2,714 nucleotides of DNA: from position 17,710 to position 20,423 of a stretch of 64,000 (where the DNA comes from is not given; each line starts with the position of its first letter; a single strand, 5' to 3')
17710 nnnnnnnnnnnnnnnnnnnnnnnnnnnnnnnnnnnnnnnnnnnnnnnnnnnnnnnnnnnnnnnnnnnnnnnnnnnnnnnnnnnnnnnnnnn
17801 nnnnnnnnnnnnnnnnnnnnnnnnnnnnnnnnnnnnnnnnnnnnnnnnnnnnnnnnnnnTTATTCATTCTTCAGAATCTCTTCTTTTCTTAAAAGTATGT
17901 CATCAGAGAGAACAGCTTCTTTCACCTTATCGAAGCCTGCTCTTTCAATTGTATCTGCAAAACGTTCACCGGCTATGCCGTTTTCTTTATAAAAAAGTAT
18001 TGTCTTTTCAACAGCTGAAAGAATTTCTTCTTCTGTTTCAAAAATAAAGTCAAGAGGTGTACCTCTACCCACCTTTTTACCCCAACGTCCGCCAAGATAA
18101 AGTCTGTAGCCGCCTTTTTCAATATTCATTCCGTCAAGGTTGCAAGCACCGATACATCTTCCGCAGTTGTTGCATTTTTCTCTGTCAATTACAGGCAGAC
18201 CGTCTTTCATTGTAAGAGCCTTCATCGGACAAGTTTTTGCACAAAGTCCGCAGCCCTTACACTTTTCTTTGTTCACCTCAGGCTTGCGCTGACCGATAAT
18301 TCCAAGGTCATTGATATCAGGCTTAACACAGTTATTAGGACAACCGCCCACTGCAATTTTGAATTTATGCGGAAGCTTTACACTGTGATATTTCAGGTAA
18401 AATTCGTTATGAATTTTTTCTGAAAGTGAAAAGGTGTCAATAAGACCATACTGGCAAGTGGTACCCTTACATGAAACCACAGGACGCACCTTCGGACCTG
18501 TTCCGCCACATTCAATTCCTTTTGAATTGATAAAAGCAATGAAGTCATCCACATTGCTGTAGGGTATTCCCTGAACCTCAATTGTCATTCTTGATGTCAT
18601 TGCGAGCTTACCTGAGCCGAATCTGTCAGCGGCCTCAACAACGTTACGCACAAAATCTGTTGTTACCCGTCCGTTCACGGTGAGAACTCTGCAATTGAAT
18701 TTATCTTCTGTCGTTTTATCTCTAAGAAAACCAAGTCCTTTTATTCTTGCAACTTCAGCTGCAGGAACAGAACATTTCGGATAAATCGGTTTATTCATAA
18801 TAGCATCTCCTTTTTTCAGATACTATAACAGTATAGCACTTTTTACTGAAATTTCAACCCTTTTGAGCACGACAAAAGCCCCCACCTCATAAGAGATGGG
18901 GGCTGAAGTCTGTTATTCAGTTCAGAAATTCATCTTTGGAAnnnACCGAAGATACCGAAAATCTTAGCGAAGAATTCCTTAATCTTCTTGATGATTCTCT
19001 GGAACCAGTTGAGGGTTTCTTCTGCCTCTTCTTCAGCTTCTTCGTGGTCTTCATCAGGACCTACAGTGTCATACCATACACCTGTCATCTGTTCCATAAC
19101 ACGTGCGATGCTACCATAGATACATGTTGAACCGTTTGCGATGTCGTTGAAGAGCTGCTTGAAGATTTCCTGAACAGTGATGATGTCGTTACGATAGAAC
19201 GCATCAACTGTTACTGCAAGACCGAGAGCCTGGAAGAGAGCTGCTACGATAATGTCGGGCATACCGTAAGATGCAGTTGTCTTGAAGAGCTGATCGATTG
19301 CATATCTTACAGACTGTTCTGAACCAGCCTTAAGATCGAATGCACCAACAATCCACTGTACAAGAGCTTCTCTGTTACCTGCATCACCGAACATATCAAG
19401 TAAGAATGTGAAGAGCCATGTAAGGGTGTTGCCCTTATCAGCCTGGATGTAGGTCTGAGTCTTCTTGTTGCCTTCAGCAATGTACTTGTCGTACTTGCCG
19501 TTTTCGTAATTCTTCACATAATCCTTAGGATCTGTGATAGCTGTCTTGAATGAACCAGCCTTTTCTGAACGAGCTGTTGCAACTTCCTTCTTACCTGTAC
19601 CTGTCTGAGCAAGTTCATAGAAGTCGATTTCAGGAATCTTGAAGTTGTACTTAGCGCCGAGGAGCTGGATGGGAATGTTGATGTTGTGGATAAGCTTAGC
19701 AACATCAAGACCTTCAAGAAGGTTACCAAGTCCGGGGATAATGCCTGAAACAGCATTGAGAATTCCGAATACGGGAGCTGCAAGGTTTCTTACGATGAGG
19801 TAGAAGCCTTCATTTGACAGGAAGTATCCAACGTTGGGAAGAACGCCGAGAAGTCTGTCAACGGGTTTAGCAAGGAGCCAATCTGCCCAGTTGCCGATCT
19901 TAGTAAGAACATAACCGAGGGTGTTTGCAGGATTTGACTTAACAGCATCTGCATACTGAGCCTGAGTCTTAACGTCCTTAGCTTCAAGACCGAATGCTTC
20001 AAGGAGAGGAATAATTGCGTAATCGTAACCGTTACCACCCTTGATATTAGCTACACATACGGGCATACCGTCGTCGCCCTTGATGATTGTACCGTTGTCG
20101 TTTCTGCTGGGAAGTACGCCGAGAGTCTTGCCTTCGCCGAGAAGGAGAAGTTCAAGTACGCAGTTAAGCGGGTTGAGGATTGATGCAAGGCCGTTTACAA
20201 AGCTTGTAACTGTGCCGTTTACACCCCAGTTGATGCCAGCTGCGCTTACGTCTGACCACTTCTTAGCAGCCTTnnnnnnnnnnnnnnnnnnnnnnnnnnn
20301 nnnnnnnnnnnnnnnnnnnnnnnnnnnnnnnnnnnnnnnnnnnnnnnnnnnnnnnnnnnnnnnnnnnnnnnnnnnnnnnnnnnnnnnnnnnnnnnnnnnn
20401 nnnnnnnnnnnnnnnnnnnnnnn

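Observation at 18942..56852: One uninterrupted 37.9-kb ORF encoding a secreted protein of about 12,600 aa with no recognisable domain family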

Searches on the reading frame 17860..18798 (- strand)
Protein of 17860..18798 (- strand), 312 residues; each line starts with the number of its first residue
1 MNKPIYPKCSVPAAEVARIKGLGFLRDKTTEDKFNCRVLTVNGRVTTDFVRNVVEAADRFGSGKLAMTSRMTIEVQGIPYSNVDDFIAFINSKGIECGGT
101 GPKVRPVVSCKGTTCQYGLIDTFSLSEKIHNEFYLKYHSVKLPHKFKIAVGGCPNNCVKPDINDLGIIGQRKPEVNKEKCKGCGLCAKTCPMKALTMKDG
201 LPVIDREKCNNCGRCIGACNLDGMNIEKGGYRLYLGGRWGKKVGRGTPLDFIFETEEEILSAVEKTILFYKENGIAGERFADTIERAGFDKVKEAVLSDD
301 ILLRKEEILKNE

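Call 8: search_protein_families(library=pfam, proteins=[window:17860-18798:-], max_evalue=0.001)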
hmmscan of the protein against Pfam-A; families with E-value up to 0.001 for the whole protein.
window:17860-18798:- (312 aa): 11 families
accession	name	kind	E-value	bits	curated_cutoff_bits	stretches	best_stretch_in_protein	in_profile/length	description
PF01077.27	NIR_SIR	-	2.4e-34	118.5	27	1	101-296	2-150/158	Nitrite and sulphite reductase 4Fe-4S domain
PF12797.12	Fer4_2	-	4.6e-11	42.4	24.5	2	172-191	2-21/22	4Fe-4S binding domain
PF03460.22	NIR_SIR_ferr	-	4.8e-11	42.7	24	1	30-88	5-64/69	Nitrite/Sulfite reductase ferredoxin-like half domain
PF00037.32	Fer4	-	2.1e-10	40.4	21.1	2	173-196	1-24/24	4Fe-4S binding domain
PF12837.12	Fer4_6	-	5.2e-10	39.2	25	2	172-195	1-24/24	4Fe-4S binding domain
PF12838.12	Fer4_7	-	1.8e-09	38.3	27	1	179-220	1-49/52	4Fe-4S dicluster domain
PF14697.11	Fer4_21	-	1.9e-09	38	35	1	151-197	12-59/59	4Fe-4S dicluster domain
PF13237.11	Fer4_10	-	1.5e-08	34.8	25.5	1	173-219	2-52/53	4Fe-4S dicluster domain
PF25160.1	LdpA_Fe-S-bd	-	2e-07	31.1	27.6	2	153-197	1-45/49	LdpA Fe-S cluster-binding domain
PF13187.11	Fer4_9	-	1.7e-06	28.4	27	1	179-220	1-48/52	4Fe-4S dicluster domain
PF12800.12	Fer4_4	-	7.4e-05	23.2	24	0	178-192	2-16/17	4Fe-4S binding domain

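Call 52: find_encoding_contigs(protein=window:17860-18798:-, flank=10000, max_places=6)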
Protein window:17860-18798:- (312 aa): no gene with exactly this product is on record in the collection.

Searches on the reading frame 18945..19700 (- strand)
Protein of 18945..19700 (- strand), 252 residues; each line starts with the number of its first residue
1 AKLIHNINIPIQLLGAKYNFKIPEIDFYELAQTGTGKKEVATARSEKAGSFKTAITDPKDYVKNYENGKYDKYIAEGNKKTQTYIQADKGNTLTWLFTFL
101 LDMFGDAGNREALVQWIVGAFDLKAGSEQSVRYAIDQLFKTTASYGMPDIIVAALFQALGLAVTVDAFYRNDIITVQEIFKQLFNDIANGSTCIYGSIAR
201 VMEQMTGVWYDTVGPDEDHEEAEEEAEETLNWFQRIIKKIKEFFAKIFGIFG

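Call 33: search_solved_structures(query=window:18945-19700:-, max_evalue=1)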
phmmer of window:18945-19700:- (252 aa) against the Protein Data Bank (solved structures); distinct sequences matched with E-value up to 1: 8.
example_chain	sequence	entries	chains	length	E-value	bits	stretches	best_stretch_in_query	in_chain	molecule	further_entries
3wt0_A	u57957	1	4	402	0.28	14.2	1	158-249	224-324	Cell division protein FtsA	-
3wqt_A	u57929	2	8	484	0.34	13.9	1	158-249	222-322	Cell division protein FtsA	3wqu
9e2g_1Q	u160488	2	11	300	0.35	13.9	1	42-196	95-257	PACRGA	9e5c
9e78_XM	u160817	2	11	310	0.45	13.5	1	42-197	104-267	PACRGA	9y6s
7nhn_H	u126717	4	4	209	0.67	12.9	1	20-88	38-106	50S ribosomal protein L3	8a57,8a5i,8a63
8uu4_D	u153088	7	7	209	0.75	12.8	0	20-88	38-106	Large ribosomal subunit protein uL3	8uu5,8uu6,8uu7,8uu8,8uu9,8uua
6o8w_D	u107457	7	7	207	0.85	12.6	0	20-76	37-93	50S ribosomal protein L3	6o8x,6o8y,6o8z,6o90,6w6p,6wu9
7nhk_H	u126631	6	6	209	0.86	12.6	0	20-76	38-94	50S ribosomal protein L3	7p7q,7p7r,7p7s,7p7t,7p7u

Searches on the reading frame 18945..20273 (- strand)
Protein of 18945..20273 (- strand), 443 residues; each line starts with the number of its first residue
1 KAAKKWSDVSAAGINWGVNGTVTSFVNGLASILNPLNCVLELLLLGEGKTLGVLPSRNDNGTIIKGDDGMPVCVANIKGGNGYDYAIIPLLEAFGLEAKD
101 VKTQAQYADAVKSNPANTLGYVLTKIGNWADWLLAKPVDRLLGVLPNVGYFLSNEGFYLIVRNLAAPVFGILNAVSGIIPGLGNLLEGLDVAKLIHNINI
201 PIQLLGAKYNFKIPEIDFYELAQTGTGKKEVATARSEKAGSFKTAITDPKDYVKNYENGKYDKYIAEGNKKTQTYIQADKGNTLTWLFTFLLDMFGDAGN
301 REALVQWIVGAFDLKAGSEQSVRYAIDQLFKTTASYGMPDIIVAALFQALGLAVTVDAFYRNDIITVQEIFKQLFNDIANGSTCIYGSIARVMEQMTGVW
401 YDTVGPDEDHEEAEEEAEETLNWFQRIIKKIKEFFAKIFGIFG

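Call 41: find_related_loci(query=window:18945-20273:-, collection=genome_contigs, flank=10000)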
Query window:18945-20273:- (443 aa) in genome_contigs; peptide patterns used: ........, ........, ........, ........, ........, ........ (x = any residue, [..] = any of these).
57 stretches matched a pattern, but none encodes a relative of the query by tblastn (E <= 1e-3).

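Call 44: find_related_loci(query=A2, collection=genome_contigs, flank=10000)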
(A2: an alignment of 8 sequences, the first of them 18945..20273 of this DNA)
Query A2 (443 aa) in genome_contigs; peptide patterns used: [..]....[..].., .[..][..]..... (x = any residue, [..] = any of these).
228 stretches matched a pattern; 98 encode a relative of the query (tblastn E <= 1e-3); the best 80 are kept; 77 distinct loci.
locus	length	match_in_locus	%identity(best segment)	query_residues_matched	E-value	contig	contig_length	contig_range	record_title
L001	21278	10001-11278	61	1-442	4e-177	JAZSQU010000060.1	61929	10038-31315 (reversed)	MAG: Acutalibacteraceae bacterium isolate T1900044541_TS20190007.MAGScoT_cleanbin_000007 SGB_69_k141_1909108, whole geno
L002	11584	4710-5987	61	1-442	2e-173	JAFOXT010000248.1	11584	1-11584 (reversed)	MAG: Clostridia bacterium isolate RGIG895 Dairy_cattle_Rectum-3__c493463, whole genome shotgun sequence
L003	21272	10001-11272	61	4-443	4e-171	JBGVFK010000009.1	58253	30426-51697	MAG: Acutalibacteraceae bacterium isolate fecal_MAG_392 fecal_MAG_392_contig_0009, whole genome shotgun sequence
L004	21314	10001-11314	55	1-442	2e-153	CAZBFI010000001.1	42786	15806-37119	MAG TPA_asm: uncultured Faecalibacterium sp. isolate SRP350583_co2_300 genome assembly, contig: NODE_1088_length_42786_c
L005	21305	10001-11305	55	3-442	2e-152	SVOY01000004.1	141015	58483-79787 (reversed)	MAG: Oscillospiraceae bacterium isolate SIG577 NODE_543_length_141015_cov_3.384355, whole genome shotgun sequence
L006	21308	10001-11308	55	2-442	1e-149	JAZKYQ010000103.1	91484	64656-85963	MAG: Acutalibacteraceae bacterium isolate T1900045100_TC20190094.MAGScoT_cleanbin_000010 SGB_4756_k141_602524, whole gen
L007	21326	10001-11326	55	3-442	2e-148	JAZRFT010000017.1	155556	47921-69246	MAG: Acutalibacteraceae bacterium isolate T1900045494_YK20190188.MAGScoT_cleanbin_000031 SGB_7410_k141_529963, whole gen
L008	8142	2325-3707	54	2-442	5e-147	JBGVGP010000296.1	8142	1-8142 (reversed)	MAG: Acutalibacteraceae bacterium isolate fecal_MAG_364 fecal_MAG_364_contig_0296, whole genome shotgun sequence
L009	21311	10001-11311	54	2-442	2e-146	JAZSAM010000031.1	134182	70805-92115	MAG: Acutalibacteraceae bacterium isolate T1900044936_TS20190402.MAGScoT_cleanbin_000007 SGB_3443_k141_1506285, whole ge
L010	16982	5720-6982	52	1-442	3e-144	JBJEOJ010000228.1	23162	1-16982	MAG: Acutalibacteraceae bacterium isolate LOHA20_bin.012 NODE_988_length_23162_cov_7.280218, whole genome shotgun sequen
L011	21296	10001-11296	52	6-442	6e-144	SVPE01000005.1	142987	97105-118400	MAG: Oscillospiraceae bacterium isolate SIG583 NODE_2426_length_142987_cov_5.555824, whole genome shotgun sequence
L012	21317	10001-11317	54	1-442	8e-141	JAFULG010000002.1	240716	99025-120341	MAG: Clostridia bacterium isolate RGIG4597 Roe_deer_Rectum-3__c1443, whole genome shotgun sequence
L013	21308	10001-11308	56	3-442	3e-141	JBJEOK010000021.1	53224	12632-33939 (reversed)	MAG: Acutalibacteraceae bacterium isolate LOHA14_bin.020 NODE_236_length_53224_cov_18.644097, whole genome shotgun seque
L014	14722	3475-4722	52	6-442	8e-140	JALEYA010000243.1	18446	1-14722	MAG: Oscillospiraceae bacterium isolate SUG439 k141_1009860, whole genome shotgun sequence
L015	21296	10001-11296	54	2-442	9e-140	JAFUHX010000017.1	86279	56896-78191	MAG: Clostridia bacterium isolate RGIG4510 Roe_deer_Rectum-1__c1952, whole genome shotgun sequence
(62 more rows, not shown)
